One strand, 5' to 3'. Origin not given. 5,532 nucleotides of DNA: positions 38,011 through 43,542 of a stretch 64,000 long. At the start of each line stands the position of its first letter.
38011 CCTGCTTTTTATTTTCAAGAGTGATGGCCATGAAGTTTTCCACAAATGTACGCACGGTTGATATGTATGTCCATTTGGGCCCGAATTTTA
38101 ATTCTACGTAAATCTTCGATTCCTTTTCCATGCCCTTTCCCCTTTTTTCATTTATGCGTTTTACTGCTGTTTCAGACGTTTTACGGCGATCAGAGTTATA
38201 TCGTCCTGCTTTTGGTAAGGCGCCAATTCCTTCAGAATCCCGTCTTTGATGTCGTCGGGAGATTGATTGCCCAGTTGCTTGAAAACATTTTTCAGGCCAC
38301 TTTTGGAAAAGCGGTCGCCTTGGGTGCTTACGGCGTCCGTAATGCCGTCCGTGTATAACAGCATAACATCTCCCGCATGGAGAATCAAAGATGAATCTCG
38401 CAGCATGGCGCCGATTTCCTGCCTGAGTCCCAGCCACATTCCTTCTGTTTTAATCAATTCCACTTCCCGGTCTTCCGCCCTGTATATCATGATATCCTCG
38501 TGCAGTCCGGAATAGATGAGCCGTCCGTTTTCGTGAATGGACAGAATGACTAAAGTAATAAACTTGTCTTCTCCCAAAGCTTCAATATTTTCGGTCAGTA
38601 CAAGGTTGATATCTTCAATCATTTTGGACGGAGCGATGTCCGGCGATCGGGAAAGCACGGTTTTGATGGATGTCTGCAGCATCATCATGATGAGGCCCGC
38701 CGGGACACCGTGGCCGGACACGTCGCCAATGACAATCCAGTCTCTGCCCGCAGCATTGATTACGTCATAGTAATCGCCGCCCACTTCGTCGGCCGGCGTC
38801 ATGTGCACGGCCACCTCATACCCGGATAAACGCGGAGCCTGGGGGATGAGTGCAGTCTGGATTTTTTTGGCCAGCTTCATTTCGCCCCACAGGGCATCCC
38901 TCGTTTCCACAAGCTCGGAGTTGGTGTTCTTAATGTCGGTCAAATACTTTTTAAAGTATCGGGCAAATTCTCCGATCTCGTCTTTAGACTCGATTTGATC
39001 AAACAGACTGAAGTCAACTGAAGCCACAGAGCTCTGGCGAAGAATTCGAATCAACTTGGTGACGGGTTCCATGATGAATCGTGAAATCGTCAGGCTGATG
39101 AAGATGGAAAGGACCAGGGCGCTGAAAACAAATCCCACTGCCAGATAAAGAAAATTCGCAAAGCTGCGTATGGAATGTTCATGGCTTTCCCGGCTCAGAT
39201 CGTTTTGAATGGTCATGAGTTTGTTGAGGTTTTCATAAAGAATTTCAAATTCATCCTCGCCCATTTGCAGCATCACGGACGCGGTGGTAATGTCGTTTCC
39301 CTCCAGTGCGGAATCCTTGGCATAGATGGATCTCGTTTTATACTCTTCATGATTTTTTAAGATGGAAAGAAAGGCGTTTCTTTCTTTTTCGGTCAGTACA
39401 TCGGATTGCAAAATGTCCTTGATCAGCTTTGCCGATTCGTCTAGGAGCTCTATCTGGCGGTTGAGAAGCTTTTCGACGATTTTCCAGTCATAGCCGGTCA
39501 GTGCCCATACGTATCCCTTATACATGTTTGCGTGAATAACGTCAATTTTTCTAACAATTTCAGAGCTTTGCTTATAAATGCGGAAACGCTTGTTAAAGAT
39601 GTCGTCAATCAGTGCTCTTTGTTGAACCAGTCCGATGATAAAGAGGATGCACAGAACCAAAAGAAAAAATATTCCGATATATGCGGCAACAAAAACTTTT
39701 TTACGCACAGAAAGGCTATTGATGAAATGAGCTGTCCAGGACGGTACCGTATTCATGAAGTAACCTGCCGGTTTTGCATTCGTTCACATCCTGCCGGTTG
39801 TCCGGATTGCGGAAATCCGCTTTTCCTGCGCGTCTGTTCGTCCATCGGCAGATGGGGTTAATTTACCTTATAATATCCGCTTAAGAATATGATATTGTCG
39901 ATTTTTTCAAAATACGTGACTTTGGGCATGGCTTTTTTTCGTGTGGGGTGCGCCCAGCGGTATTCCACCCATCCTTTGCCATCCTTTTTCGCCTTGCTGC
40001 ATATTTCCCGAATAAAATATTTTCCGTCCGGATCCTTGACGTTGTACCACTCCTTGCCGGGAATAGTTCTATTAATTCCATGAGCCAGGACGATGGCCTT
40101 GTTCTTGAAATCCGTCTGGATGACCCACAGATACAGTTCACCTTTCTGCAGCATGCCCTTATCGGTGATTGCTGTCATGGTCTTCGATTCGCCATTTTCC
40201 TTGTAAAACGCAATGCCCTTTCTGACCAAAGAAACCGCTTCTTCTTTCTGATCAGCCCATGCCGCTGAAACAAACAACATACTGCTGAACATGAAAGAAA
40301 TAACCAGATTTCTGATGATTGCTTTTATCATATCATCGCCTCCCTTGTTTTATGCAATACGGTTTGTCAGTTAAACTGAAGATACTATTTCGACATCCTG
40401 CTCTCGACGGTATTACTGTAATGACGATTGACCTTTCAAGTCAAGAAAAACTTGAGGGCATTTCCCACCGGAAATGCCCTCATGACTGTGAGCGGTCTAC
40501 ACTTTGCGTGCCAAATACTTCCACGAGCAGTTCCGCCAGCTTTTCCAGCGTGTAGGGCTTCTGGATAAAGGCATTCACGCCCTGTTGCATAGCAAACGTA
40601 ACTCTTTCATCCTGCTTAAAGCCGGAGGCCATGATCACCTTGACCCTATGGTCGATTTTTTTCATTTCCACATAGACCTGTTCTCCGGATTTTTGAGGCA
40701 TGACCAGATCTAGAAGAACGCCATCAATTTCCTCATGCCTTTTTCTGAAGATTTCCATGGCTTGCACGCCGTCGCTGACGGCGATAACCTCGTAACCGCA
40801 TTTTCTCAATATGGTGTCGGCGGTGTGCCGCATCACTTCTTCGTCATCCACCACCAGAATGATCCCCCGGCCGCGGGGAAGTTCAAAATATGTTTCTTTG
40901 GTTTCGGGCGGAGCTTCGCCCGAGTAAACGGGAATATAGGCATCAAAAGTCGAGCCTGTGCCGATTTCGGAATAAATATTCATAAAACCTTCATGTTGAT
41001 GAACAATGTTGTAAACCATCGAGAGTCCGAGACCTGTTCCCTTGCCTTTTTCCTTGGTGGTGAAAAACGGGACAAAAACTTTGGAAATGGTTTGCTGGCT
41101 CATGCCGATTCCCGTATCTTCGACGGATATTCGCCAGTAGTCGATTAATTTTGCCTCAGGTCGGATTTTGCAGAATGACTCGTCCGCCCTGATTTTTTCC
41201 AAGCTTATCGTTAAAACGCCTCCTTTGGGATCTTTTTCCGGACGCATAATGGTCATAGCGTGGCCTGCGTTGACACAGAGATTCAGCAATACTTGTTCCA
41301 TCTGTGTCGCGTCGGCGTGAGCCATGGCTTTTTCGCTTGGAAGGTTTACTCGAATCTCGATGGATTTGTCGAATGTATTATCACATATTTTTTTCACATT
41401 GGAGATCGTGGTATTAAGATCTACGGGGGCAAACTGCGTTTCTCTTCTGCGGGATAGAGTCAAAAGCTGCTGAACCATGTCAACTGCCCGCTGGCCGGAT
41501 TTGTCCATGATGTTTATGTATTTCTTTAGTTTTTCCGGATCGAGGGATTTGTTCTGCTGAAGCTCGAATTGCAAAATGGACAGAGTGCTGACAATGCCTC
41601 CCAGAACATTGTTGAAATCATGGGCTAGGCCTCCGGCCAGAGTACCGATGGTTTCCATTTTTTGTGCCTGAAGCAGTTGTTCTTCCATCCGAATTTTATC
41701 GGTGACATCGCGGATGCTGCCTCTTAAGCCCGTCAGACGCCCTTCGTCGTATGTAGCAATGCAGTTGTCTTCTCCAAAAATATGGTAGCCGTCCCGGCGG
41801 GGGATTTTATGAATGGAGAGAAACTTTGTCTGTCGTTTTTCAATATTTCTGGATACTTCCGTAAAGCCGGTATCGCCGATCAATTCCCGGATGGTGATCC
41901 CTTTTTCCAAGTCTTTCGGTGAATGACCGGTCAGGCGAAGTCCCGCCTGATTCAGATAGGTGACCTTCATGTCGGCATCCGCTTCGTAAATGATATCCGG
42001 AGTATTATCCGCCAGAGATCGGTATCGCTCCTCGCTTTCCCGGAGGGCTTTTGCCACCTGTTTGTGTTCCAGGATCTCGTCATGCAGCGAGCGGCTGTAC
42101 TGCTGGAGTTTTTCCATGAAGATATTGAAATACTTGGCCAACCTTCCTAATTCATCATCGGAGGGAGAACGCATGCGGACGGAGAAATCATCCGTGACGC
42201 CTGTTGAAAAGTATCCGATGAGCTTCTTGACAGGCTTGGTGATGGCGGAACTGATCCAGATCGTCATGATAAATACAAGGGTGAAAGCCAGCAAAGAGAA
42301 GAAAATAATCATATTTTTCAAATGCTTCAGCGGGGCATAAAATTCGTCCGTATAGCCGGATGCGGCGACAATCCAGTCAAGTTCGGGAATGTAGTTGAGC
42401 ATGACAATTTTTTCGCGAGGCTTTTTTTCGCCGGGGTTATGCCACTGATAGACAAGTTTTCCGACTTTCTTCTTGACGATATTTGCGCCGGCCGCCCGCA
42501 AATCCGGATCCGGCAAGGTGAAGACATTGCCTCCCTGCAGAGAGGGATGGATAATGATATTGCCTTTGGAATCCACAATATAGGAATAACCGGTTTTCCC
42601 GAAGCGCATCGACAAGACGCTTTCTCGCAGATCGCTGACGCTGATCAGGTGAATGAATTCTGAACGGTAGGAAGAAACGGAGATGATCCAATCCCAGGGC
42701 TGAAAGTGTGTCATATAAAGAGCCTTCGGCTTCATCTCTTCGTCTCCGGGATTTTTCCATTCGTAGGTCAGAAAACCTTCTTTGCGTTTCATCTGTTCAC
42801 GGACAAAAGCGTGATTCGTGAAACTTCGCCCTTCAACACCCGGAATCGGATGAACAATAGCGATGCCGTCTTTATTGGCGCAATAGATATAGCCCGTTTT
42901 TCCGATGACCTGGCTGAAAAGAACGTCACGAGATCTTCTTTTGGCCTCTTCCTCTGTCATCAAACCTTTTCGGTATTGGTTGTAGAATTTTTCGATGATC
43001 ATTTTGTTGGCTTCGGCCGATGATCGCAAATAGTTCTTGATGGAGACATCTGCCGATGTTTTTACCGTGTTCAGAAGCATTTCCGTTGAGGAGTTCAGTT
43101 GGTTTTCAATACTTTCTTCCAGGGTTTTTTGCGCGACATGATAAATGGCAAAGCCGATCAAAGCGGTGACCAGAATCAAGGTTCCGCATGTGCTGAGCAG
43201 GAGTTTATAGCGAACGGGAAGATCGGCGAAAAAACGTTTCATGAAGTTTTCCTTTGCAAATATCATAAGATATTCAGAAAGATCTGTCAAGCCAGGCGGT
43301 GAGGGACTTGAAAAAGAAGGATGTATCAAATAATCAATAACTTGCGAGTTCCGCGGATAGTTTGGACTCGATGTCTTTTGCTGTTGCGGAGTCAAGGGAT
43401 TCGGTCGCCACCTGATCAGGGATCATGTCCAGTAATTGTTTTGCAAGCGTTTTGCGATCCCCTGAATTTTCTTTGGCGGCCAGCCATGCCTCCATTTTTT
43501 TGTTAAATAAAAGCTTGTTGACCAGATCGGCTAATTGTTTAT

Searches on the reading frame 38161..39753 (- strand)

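Call 33: search_protein_families(library=pfam, proteins=[window:38161-39753:-], max_evalue=0.00001)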
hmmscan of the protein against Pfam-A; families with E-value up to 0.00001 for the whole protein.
window:38161-39753:- (530 aa): 2 families
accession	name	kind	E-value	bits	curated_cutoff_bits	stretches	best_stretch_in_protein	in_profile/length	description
PF07228.17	SpoIIE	-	1.9e-37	129.5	25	1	336-526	3-191/192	Stage II sporulation protein E (SpoIIE)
PF12729.13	4HB_MCP_1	-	5.4e-07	29.8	27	1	27-195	9-178/181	Four helix bundle sensory module for signal transduction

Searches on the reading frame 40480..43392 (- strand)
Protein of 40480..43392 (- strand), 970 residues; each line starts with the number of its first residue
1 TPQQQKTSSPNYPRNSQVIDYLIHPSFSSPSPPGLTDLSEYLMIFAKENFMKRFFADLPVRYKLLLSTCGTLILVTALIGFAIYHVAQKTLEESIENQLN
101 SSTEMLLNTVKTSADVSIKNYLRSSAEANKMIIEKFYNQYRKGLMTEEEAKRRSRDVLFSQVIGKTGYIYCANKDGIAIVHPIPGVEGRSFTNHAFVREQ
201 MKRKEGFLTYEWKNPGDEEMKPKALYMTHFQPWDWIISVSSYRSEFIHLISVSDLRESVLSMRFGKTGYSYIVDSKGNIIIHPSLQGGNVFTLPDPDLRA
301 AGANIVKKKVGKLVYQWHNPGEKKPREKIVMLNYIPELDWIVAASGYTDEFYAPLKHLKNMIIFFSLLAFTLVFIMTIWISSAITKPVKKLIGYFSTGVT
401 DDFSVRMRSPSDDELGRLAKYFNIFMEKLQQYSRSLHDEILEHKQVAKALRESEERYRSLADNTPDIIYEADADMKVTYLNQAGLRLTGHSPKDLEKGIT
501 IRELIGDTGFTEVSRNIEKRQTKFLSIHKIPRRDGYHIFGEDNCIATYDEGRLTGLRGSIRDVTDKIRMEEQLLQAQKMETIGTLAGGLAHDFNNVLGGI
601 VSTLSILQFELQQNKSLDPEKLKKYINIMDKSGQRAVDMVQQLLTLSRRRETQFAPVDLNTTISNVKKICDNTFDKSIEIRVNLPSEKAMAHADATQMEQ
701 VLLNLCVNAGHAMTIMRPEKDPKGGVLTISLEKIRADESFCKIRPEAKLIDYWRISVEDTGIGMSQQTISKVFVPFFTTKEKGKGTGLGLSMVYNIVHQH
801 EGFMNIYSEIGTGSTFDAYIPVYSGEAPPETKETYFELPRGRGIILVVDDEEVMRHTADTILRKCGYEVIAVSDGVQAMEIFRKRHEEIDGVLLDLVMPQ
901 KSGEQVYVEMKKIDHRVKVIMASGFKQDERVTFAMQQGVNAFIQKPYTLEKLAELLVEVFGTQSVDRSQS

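Call 33: search_protein_families(library=pfam, proteins=[window:40480-43392:-], max_evalue=0.00001)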
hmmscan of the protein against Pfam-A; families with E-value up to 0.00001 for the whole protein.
window:40480-43392:- (970 aa): 9 families
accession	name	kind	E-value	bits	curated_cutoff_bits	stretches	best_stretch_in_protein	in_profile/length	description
PF08269.17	dCache_2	-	7.4e-52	176.8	26.5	1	90-352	15-298/298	Cache domain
PF17200.10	sCache_2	-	3.8e-43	147.5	25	2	127-246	14-145/155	Single Cache domain 2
PF17201.10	Cache_3-Cache_2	-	2.4e-41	142.4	27.7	2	252-360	188-298/299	Cache 3/Cache 2 fusion domain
PF00072.30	Response_reg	-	9.6e-22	77.7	30.2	1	845-955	1-109/111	Response regulator receiver domain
PF02518.31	HATPase_c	-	1.3e-18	67.9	26.4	1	694-822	2-109/111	Histidine kinase-, DNA gyrase B-, and HSP90-like ATPase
PF02743.24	dCache_1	-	4.6e-11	43.1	45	1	94-344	2-239/240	Cache domain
PF00512.31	HisKA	-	1e-08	35.5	26.9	1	584-650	4-64/66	His Kinase A (phospho-acceptor) domain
PF00989.32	PAS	-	1.4e-07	31.9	22.6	1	455-563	1-113/113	PAS fold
PF13188.13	PAS_8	-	1.4e-07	31.6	21.8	1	455-505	1-51/65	PAS domain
